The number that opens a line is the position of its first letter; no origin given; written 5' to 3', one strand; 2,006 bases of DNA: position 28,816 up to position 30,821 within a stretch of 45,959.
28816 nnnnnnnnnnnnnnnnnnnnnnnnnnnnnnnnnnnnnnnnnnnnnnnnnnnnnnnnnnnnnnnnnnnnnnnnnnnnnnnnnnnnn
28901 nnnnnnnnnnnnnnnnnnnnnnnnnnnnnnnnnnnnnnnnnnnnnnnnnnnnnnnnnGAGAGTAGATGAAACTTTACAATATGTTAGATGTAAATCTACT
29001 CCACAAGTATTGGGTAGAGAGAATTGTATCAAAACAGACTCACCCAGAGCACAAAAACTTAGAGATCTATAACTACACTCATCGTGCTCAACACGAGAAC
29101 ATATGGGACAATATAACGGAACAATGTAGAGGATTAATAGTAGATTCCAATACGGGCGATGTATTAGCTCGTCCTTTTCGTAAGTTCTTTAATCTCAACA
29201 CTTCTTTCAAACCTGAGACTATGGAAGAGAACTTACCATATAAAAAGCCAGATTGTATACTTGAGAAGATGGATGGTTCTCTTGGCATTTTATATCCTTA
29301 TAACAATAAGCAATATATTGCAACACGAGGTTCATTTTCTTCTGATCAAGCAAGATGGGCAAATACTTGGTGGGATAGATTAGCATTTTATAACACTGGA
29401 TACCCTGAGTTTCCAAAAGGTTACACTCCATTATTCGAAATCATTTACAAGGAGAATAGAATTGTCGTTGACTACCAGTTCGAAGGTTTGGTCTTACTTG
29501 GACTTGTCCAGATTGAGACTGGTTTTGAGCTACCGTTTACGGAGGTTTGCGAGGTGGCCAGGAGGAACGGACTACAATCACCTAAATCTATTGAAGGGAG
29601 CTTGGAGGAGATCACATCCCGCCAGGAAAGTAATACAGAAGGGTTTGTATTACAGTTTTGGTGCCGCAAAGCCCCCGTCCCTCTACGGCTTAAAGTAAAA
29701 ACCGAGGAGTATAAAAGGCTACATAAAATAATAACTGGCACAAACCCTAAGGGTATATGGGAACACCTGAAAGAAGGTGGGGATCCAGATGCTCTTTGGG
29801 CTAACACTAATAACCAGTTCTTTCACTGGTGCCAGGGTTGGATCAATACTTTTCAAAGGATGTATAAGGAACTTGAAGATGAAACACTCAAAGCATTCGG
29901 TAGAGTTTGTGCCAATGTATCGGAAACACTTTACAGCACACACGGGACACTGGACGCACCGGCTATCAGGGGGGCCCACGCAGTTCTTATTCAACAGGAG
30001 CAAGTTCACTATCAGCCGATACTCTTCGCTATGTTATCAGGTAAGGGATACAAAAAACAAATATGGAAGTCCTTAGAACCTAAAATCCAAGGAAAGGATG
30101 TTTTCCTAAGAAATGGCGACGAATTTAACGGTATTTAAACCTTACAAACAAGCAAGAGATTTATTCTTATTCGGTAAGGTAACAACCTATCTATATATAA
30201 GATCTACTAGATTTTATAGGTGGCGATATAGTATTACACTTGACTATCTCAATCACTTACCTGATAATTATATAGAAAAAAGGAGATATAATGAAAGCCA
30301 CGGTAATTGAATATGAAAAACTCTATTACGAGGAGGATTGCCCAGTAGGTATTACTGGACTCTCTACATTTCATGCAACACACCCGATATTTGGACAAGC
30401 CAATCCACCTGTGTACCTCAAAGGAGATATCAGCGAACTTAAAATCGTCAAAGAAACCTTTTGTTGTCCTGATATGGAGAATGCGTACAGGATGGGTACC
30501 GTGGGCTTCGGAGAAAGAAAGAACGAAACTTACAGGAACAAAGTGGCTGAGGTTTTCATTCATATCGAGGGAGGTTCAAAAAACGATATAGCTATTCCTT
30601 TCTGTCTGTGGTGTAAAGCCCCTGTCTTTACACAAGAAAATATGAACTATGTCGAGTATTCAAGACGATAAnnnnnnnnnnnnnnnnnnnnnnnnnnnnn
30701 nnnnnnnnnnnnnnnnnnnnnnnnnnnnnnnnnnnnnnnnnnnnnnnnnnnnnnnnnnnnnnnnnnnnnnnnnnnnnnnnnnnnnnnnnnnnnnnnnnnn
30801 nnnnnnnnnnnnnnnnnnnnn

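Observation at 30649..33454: NADAR, metallophosphoesterase, Pth2 and SPOUT module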

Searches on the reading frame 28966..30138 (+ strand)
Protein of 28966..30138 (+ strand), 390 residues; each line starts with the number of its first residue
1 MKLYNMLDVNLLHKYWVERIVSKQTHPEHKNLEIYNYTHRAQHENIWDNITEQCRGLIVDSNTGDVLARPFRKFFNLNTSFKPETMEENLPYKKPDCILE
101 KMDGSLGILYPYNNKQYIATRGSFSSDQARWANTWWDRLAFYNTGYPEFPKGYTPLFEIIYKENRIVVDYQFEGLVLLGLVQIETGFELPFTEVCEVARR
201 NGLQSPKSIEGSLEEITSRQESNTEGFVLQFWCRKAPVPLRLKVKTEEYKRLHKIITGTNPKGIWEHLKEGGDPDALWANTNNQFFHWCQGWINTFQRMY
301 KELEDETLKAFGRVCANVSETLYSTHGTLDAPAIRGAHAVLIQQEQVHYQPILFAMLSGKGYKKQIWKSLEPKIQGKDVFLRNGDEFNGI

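Call 6: search_protein_families(library=phrogs, proteins=[window:28966-30138:+], max_evalue=0.01)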
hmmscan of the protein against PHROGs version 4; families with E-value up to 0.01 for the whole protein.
window:28966-30138:+ (390 aa): 3 families
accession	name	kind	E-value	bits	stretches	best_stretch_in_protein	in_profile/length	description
phrog_562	-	tail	9.8e-67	226.5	1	17-374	20-364/377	RNA ligase and tail fiber protein attachment catalyst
phrog_8238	-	DNA, RNA and nucleotide metabolism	6.6e-18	65.2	1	24-253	428-674/737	RNA ligase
phrog_21952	-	DNA, RNA and nucleotide metabolism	2.8e-06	28.1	1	27-110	20-103/327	RNA ligase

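Call 9: search_dna_similar(query=window:28966-30138:+, collection=phages, mode=protein, max_rows=25)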
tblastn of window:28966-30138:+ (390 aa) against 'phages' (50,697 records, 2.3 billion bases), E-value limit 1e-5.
Records with a match: 1769; places in all: 1769; records where one place covers at least 80% of the query: 439.
Best place of each record, by identity: <60% 1769.
By first word of the organism name: Escherichia 689; Klebsiella 174; Streptomyces 133; Pseudomonas 131; Shigella 84; Acinetobacter 69; Enterobacteria 48; Aeromonas 48; Enterobacter 37; Bacillus 35; and 53 more.
By host as written in the record: Escherichia coli 292; - 151; Streptomyces griseus ATCC 10137 52; Pseudomonas aeruginosa 50; Klebsiella pneumoniae 44; Streptomyces lividans JI 1326 31; Escherichia coli O157:H7 30; Escherichia coli B 28; and 422 more.
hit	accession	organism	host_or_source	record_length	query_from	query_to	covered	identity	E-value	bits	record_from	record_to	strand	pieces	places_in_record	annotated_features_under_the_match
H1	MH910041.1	Arthrobacter phage Seahorse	Arthrobacter globiformis NRRL B-2979 SEA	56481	1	378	97%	33.4%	8e-49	182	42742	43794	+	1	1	81: RNA ligase | 80: hypothetical protein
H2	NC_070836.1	Arthrobacter phage Seahorse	Arthrobacter globiformis NRRL B-2979 SEA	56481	1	378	97%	33.4%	8e-49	182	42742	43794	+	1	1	81: RNA ligase | 80: hypothetical protein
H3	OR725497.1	Streptomyces phage LuckySocke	Streptomyces lividans JI 1326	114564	1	372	95%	33.9%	8e-41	159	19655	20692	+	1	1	61: RNA ligase | 60: hypothetical protein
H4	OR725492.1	Streptomyces phage Alone3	Streptomyces lividans JI 1326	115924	1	372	95%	33.9%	8e-41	159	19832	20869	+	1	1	61: RNA ligase | 60: hypothetical protein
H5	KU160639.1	Arthrobacter phage Anansi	Arthrobacter sp. ATCC 21022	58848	3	373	95%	33.1%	8e-29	124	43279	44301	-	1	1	65: RNA ligase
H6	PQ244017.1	Arthrobacter phage Amavida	Arthrobacter sp. ATCC 21022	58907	3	373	95%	33.1%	8e-29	124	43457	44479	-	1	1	67: RNA ligase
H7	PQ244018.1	Arthrobacter phage Heylee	Arthrobacter sp. ATCC 21022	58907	3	373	95%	33.1%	8e-29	124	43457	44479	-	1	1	68: RNA ligase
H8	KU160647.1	Arthrobacter phage Gorgeous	Arthrobacter sp. ATCC 21022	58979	3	373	95%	33.1%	8e-29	124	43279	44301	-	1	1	65: RNA ligase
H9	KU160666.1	Arthrobacter phage SorJuana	Arthrobacter sp. ATCC 21022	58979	3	373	95%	33.1%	8e-29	124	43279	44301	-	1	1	65: RNA ligase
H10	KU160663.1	Arthrobacter phage Rings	Arthrobacter sp. ATCC 21022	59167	3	373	95%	33.1%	8e-29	124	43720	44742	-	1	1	66: RNA ligase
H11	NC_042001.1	Arthrobacter phage Molivia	Arthrobacter sp. ATCC 21022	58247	26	373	89%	35.1%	2e-25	114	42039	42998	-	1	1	67: RNA ligase and tail fiber protein attachment catalyst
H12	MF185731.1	Arthrobacter phage Molivia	Arthrobacter sp. ATCC 21022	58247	26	373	89%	35.1%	2e-25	114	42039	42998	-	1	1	67: RNA ligase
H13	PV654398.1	Streptomyces phage Riptide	Streptomyces mirabilis NRRL B-2400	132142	1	378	97%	32.1%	5e-36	145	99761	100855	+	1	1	192: RNA ligase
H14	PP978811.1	Streptomyces phage Anedea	Streptomyces mirabilis NRRL B-2400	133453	1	378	97%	32.1%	5e-36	145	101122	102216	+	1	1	200: RNA ligase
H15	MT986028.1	Arthrobacter phage Thunderclap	Arthrobacter sp. ATCC 21022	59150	3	373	95%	32.6%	4e-29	125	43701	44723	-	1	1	65: RNA ligase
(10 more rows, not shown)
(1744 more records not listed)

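Call 10: search_protein_families(library=pfam, proteins=[window:28966-30138:+], max_evalue=0.01)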
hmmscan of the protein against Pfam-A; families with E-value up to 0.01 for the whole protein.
window:28966-30138:+ (390 aa): 2 families
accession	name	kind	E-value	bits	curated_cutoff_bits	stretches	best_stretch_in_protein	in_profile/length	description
PF09511.15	RNA_lig_T4_1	-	8.5e-20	72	28.3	1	53-248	1-226/227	RNA ligase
PF09414.15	RNA_ligase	-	0.0033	18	27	1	98-230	5-156/171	RNA ligase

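Call 22: search_protein_families(library=ncbifam, proteins=[window:28966-30138:+], max_evalue=0.01)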
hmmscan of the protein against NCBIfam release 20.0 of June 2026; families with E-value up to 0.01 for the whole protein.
window:28966-30138:+ (390 aa): 1 family
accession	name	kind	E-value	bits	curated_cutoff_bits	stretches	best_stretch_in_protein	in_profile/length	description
TIGR02308.1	RNA_lig_T4_1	equivalog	1.6e-18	67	242.25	1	29-271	28-271/373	T4 RnlA family RNA ligase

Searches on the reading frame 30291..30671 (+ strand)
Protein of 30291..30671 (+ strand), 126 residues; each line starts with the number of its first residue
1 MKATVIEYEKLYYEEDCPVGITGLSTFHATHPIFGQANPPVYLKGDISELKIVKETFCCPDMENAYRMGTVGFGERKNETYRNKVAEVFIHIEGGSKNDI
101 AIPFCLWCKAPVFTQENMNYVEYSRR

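Call 3: search_protein_families(library=pfam, proteins=[window:30291-30671:+], max_evalue=0.1)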
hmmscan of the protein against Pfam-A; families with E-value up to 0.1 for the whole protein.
window:30291-30671:+ (126 aa): 1 family
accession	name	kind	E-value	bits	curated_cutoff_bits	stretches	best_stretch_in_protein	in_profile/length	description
PF22400.1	DUF6980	-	0.034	14.8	27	0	80-111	30-61/99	Domain of unknown function (DUF6980)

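Call 6: search_protein_families(library=phrogs, proteins=[window:30291-30671:+], max_evalue=0.01)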
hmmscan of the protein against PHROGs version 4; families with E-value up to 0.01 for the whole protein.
window:30291-30671:+ (126 aa): 0 families

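Call 22: search_protein_families(library=ncbifam, proteins=[window:30291-30671:+], max_evalue=0.01)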
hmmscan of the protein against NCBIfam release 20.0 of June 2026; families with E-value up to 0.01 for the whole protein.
window:30291-30671:+ (126 aa): 0 families

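Call 85: search_protein_representatives(protein=window:30291-30671:+)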
Query: 126 residues. Proteins with E-value up to 0.001 (for the whole library): 26; up to 1e-10: 10; up to 1e-30: 1. The best 26 are listed.
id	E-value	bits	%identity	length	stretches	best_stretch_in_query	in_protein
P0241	6.6e-31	123.1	48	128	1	2-116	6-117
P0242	3.6e-24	101.4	42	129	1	4-113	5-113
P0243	2.5e-19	85.7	44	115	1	3-115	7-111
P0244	1.1e-16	77.1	49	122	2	34-97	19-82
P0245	7.1e-14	68.1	48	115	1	44-116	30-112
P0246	7.4e-14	68.0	40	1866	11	27-61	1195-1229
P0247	1.1e-11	60.9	41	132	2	5-97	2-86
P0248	1.4e-11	60.6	42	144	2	4-97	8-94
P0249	1.7e-11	60.4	38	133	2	6-97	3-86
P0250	7.7e-11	58.2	39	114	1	4-116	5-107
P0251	1.2e-10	57.6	50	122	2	50-97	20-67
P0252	4.4e-10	55.8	50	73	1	43-96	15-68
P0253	5.2e-10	55.6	38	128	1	34-118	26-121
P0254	2.7e-09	53.3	58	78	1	65-116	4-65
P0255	1.6e-08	50.8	44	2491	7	39-61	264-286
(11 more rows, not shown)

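Call 86: find_homologous_proteins(query=window:30291-30671:+)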
Query window:30291-30671:+ (126 aa): 1 proteins with E <= 0.001 among 8 candidates.
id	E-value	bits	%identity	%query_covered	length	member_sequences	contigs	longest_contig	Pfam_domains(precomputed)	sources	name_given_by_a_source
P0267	4.6e-82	290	98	100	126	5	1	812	-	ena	-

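Call 92: search_protein_families(library=padloc, proteins=[window:30291-30671:+], max_evalue=0.01)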
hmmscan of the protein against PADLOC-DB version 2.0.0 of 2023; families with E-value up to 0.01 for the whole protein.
window:30291-30671:+ (126 aa): 0 families

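Call 96: predict_structure(alignment_id=A5)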
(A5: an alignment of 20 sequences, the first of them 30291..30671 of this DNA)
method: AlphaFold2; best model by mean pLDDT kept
length: 126 residues; sequences in the alignment: 20
mean_pLDDT: 88.1   pTM: 0.73
mean pLDDT of the five models: 88.1, 87.4, 85.6, 85.2, 79.0
residues with pLDDT >= 90: 80; 70-90: 33; 50-70: 13; < 50: 0
segments of 3 or more residues with pLDDT < 50: none
pLDDT, mean of each block of 10 residues (from residue 1): 93 93 95 95 90 96 94 76 76 76 95 89 68
secondary structure, 60 per line:
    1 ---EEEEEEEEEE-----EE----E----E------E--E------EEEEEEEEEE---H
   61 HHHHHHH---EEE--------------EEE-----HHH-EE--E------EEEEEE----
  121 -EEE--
elements in order: E4-13 E47-56 H60-67 E71-73 E88-90 E111-116 E122-124
